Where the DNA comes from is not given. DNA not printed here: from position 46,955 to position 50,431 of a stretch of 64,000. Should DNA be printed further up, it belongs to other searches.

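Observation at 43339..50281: Complete type II-A CRISPR-Cas locus with a compact 1058-aa SaCas9-like Cas9, inserted between tig and rnj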

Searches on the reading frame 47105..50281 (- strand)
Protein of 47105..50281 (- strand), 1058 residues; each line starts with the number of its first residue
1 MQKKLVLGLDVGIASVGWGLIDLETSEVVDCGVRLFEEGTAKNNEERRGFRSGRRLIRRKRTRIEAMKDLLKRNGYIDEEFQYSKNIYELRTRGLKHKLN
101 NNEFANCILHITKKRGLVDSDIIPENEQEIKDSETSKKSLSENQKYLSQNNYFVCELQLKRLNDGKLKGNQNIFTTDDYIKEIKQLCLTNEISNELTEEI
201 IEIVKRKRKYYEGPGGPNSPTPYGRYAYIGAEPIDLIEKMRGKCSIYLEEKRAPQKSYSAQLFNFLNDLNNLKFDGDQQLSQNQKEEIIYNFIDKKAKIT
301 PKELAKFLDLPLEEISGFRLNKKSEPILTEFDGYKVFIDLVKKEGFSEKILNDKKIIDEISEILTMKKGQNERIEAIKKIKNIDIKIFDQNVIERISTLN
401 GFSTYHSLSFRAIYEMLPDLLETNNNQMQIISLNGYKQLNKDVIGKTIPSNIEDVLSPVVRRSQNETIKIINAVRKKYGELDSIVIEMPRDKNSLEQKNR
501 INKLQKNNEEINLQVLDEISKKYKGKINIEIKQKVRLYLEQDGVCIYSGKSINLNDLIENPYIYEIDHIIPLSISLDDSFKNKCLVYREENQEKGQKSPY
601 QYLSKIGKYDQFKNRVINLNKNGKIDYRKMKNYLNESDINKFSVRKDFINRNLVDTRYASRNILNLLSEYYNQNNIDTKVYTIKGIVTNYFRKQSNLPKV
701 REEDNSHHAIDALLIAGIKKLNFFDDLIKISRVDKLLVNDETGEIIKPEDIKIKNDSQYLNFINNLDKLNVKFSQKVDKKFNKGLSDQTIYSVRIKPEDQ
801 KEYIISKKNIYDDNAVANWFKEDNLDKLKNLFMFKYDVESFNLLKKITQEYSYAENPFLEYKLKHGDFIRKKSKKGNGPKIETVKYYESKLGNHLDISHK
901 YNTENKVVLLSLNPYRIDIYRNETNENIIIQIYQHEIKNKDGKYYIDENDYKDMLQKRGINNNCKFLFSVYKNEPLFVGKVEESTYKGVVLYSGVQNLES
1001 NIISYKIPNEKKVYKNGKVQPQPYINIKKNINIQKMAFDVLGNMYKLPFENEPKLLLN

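Call 5: search_protein_families(library=pfam, proteins=[window:47105-50281:-])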
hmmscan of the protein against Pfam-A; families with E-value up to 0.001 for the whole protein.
window:47105-50281:- (1058 aa): 5 families
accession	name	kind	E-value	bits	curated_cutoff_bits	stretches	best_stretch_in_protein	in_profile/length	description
PF18061.6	CRISPR_Cas9_WED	-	6.5e-28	97.9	27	1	784-909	2-130/131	CRISPR-Cas9 WED domain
PF13395.12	HNH_4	-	5.1e-20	71.6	22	1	545-600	1-54/54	HNH endonuclease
PF22702.2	Cas9_RuvC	-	4.8e-12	46.6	27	1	657-720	1-68/151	Cas9 RuvC domain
PF18070.6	Cas9_PI2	-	5.5e-12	46.7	27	1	914-971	1-59/59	CRISPR-Cas9 PI domain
PF18541.7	RuvC_III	-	6.1e-12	46.3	26.2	1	644-779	2-167/179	RuvC endonuclease subdomain 3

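Call 6: search_protein_families(library=ncbifam, proteins=[window:47105-50281:-], max_evalue=0.1)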
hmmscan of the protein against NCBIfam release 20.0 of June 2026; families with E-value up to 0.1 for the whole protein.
window:47105-50281:- (1058 aa): 4 families
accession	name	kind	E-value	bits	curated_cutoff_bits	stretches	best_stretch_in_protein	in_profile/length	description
TIGR01865.2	cas_Csn1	equivalog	6.6e-190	633.9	100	1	6-1043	2-1070/1070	type II CRISPR RNA-guided endonuclease Cas9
NF049971.1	CRISPR_Cas9d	exception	7.2e-35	120.9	375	2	451-948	457-920/986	type II CRISPR RNA-guided endonuclease Cas9d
NF040563.1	guided_IscB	equivalog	0.0057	15.8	175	0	2-63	50-110/314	RNA-guided endonuclease IscB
NF000711.0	PRK00039.2-1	equivalog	0.0063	16.4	163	1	5-43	2-42/161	crossover junction endodeoxyribonuclease RuvC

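Call 7: search_protein_families(library=padloc, proteins=[window:47105-50281:-], max_evalue=0.1)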
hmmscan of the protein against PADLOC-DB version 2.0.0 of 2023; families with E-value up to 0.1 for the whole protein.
window:47105-50281:- (1058 aa): 5 families
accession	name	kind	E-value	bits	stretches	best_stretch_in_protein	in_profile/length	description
PDLC01256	Cas9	-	6.2e-140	466.3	1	5-720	2-677/711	"CAS-II-A,CAS-II-B,CAS-II-C; effector__SPE"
PDLC00973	Cas9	-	5.5e-122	406.9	1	5-719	2-782/830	CRISPR subtype II RNA-guided endonuclease Cas9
PDLC01460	Cas9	-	1.2e-103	346.1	1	3-1050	3-895/901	"CAS-II-A,CAS-II-B,CAS-II-C; effector__SPE"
PDLC00975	Cas9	-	2.6e-62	209.4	1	1-769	1-821/1120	Cas9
PDLC01580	Cas9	-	8.3e-52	174.5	2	236-716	509-983/1329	"CAS-II-A,CAS-II-B,CAS-II-C; effector__SPE"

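Call 11: search_solved_structures(query=window:47105-50281:-, max_evalue=1e-10, show_alignments=1)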
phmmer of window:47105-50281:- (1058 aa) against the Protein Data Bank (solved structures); distinct sequences matched with E-value up to 1e-10: 59.
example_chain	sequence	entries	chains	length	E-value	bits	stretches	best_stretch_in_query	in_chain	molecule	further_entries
8zcy_A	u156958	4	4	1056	7.7e-174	583.6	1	1-1056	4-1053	CRISPR-associated endonuclease Cas9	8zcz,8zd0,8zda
9mb7_A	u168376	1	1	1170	1.1e-173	583.1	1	1-1056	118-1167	Ubiquitin-like protein SMT3,CRISPR-associated endonuclease Cas9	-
7eni_A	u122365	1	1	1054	1.1e-172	579.8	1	1-1056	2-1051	CRISPR-associated endonuclease Cas9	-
7enr_A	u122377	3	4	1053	1.1e-172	579.7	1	1-1056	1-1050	CRISPR-associated endonuclease Cas9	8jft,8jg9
9mb6_A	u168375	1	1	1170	1.6e-172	579.2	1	1-1056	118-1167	Ubiquitin-like protein SMT3,CRISPR-associated endonuclease Cas9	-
5axw_A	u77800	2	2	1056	7.2e-172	577.1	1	1-1056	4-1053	CRISPR-associated endonuclease Cas9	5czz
7el1_A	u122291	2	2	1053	7.2e-172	577.1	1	1-1056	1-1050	CRISPR-associated endonuclease Cas9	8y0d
7vw3_A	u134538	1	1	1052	1.9e-170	572.4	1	4-1056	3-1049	CRISPR-associated endonuclease Cas9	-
8hud_A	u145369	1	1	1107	1.3e-158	533.2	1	6-1050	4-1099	CRISPR-associated endonuclease Cas9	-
6rj9_C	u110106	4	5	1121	5e-158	531.3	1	4-1052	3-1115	CRISPR-associated endonuclease Cas9 1 | Streptococcus Thermophilus 1 Cas9 | Cas 9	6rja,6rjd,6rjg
6m0v_A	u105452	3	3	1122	7.2e-157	527.4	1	3-1052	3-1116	CRISPR-associated endonuclease Cas9 1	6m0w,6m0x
8ywh_A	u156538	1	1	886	2.5e-116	393.2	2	1-490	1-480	sCas9 (Compact SaCas9)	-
21dz_A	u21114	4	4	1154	2.1e-72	247.8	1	7-719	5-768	CRISPR-associated endonuclease Cas9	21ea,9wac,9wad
9ar4_A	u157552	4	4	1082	5.5e-71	243.1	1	4-716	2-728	CRISPR-associated endonuclease Cas9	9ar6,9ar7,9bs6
8jtj_A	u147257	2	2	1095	2.6e-65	224.3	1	6-716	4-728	CRISPR-associated endonuclease Cas9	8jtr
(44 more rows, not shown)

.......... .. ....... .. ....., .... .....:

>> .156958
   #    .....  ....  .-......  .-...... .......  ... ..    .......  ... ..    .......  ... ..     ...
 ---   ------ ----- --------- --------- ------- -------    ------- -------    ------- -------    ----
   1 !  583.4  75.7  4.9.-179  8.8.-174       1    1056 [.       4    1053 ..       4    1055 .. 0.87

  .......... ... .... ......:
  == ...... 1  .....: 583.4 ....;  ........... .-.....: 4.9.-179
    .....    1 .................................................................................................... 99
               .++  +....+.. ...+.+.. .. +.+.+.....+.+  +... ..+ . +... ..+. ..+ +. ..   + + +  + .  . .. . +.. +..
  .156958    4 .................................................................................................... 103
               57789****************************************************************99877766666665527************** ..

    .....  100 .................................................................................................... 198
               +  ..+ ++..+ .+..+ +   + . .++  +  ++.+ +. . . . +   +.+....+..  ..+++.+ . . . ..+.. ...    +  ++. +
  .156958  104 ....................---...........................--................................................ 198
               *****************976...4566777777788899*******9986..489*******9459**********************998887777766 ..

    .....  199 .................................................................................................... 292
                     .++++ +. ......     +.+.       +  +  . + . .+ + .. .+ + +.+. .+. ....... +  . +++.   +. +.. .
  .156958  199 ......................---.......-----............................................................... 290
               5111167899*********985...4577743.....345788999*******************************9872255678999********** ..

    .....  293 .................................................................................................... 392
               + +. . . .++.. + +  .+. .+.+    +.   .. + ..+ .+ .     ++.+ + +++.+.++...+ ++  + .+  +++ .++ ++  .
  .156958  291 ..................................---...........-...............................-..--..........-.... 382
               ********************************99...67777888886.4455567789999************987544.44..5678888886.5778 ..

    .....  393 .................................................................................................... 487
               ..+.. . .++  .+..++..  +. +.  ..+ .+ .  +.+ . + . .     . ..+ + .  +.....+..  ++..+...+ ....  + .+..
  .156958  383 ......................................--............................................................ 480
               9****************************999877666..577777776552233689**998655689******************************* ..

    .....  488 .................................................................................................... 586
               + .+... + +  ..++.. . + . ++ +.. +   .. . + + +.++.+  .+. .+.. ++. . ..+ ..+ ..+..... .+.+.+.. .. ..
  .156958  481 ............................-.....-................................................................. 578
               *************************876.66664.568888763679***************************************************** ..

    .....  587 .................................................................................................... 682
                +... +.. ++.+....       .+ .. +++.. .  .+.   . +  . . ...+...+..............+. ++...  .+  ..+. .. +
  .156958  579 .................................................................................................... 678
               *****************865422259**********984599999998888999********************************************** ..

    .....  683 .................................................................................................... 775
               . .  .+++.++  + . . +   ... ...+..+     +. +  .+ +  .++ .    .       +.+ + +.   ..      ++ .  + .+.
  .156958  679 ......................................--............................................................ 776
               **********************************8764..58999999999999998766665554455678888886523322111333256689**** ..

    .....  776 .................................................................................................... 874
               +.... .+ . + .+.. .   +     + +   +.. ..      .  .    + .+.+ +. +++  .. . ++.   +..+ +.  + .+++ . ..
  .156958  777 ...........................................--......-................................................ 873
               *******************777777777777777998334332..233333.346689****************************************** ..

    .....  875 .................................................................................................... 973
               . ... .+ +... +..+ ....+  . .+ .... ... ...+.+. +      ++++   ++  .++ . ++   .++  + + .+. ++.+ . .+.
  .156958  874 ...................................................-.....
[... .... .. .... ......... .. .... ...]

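Call 12: find_related_loci(query=window:47105-50281:-, collection=genome_contigs, flank=10000)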
Query window:47105-50281:- (1058 aa) in genome_contigs; peptide patterns used: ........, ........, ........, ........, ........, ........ (x = any residue, [..] = any of these).
91 stretches matched a pattern, but none encodes a relative of the query by tblastn (E <= 1e-3).

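Call 13: find_homologous_proteins(query=window:47105-50281:-, max_evalue=1e-50)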
Query window:47105-50281:- (1058 aa): 1422 proteins with E <= 1e-50 among 8000 candidates; the best 120 are listed.
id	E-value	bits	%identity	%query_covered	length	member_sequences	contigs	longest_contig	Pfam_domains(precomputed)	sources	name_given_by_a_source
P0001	0.0e+0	2312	100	100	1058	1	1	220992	PF13395.13,PF22702.3,PF18061.7,PF18541.8,PF18070.7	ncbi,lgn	-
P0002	0.0e+0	1368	61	100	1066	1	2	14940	PF13395.13,PF22702.3,PF18061.7,PF18541.8,PF18070.7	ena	-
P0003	0.0e+0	1051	51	100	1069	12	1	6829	PF13395.13,PF18061.7,PF18541.8,PF18070.7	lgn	-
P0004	5.3e-295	1000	49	100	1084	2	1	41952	PF13395.13,PF22702.3,PF18061.7,PF18541.8,PF18070.7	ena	-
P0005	1.8e-281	955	49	98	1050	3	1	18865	PF13395.13,PF22702.3,PF18061.7,PF18541.8,PF18070.7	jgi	jgi:CRISPR-associated endonuclease Csn1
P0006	2.0e-268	912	47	99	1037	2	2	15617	PF13395.13,PF22702.3,PF18061.7,PF18541.8,PF18070.7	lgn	-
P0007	1.3e-267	909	47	99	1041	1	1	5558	PF13395.13,PF22702.3,PF18061.7,PF18541.8,PF18070.7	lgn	-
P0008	6.0e-267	907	47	98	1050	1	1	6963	PF13395.13,PF22702.3,PF18061.7,PF18541.8,PF18070.7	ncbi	-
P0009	9.2e-266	903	47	99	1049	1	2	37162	PF13395.13,PF22702.3,PF18061.7,PF18541.8,PF18070.7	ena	-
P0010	1.0e-264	899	47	99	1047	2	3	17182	PF13395.13,PF22702.3,PF18061.7,PF18541.8,PF18070.7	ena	-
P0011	3.0e-264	898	47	99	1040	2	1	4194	PF13395.13,PF22702.3,PF18061.7,PF18541.8,PF18070.7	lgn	-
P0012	2.0e-261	889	46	99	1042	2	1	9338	PF13395.13,PF18470.7,PF22702.3,PF18061.7,PF18541.8,PF18070.7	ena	-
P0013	2.3e-258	878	46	99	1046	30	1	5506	PF13395.13,PF22702.3,PF18061.7,PF18541.8,PF18070.7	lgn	-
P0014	2.2e-257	875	47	99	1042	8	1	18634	PF13395.13,PF22702.3,PF18061.7,PF18541.8,PF18070.7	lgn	-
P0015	1.0e-255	870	46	99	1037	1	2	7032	PF13395.13,PF22702.3,PF18061.7,PF18541.8,PF18070.7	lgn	-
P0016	3.0e-255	868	44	99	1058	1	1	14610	PF13395.13,PF18470.7,PF22702.3,PF18061.7,PF18541.8,PF18070.7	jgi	jgi:CRISPR-associated endonuclease Csn1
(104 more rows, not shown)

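Call 15: find_encoding_contigs(protein=P0001, flank=10000, max_places=4)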
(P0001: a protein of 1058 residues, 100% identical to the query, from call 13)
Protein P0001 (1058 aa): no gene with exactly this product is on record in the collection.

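Call 37: find_encoding_contigs(protein=P0002, flank=10000, max_places=3)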
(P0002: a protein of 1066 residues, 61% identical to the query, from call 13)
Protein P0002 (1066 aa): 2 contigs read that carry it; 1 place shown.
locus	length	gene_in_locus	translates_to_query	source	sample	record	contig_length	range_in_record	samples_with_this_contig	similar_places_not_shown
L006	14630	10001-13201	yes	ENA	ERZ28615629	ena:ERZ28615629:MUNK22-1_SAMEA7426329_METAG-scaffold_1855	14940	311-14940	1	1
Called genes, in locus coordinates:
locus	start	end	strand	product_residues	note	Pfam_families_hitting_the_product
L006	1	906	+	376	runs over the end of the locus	PF01594:AI-2E_transport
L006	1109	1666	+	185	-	PF04275:P-mevalo_kinase (weak), PF21448:DNMK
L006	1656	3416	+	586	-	PF01411:tRNA-synt_2c, PF07973:tRNA_SAD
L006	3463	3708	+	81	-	PF06135:IreB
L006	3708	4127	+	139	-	PF03652:RuvX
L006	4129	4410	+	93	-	PF06949:DUF1292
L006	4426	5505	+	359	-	PF02618:YceG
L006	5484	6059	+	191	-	PF01596:Methyltransf_3, PF02475:TRM5-TYW2_MTfase (faint), PF02527:GidB (weak), PF01135:PCMT, PF13578:Methyltransf_24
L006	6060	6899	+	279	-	PF01136:Peptidase_U32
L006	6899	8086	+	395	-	PF01136:Peptidase_U32, PF16325:Peptidase_U32_C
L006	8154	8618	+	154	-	PF03449:GreA_GreB_N, PF01272:GreA_GreB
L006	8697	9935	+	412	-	PF05697:Trigger_N, PF00254:FKBP_C, PF05698:Trigger_C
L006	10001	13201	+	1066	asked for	PF13395:HNH_4, PF18541:RuvC_III, PF22702:Cas9_RuvC, PF18061:CRISPR_Cas9_WED, PF18070:Cas9_PI2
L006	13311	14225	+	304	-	PF01867:Cas_Cas1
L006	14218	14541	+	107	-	PF09827:CRISPR_Cas2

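Call 38: find_encoding_contigs(protein=P0004, flank=10000, max_places=3)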
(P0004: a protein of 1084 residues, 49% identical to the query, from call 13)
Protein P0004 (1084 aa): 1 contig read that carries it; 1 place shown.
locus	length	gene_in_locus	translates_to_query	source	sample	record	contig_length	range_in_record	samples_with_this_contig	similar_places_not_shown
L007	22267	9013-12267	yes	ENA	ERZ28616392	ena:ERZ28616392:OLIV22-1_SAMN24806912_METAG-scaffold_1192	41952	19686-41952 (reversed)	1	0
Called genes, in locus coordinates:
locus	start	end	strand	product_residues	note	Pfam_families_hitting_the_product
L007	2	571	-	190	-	?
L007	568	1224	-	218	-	PF00072:Response_reg, PF00486:Trans_reg_C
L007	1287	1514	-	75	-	PF12844:HTH_19, PF01381:HTH_3, PF13443:HTH_26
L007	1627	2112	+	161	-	-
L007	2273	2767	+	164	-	-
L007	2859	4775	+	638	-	PF00009:GTP_EFTU, PF01926:MMR_HSR1 (weak), PF03144:GTP_EFTU_D2, PF22042:EF-G_D2 (weak), PF14492:EFG_III (weak), PF00679:EFG_C, PF21018:BipA_C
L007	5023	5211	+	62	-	PF13451:zf_Tbcl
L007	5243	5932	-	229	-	-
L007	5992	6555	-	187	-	PF05067:Mn_catalase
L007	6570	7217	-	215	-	PF12652:CotJB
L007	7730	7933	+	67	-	-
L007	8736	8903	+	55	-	-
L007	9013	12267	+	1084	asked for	PF13395:HNH_4, PF18541:RuvC_III (weak), PF22702:Cas9_RuvC, PF18061:CRISPR_Cas9_WED, PF18070:Cas9_PI2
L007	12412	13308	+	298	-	PF01867:Cas_Cas1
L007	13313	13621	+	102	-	PF09827:CRISPR_Cas2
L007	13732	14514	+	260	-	-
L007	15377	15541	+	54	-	-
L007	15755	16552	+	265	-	PF05822:UMPH-1, PF12710:HAD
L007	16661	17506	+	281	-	PF07501:G5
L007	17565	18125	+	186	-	PF12917:YfbR-like, PF13023:HD_3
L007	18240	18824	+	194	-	-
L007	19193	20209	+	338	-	PF00078:RVT_1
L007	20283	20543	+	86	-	-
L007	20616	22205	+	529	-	-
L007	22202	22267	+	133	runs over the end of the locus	-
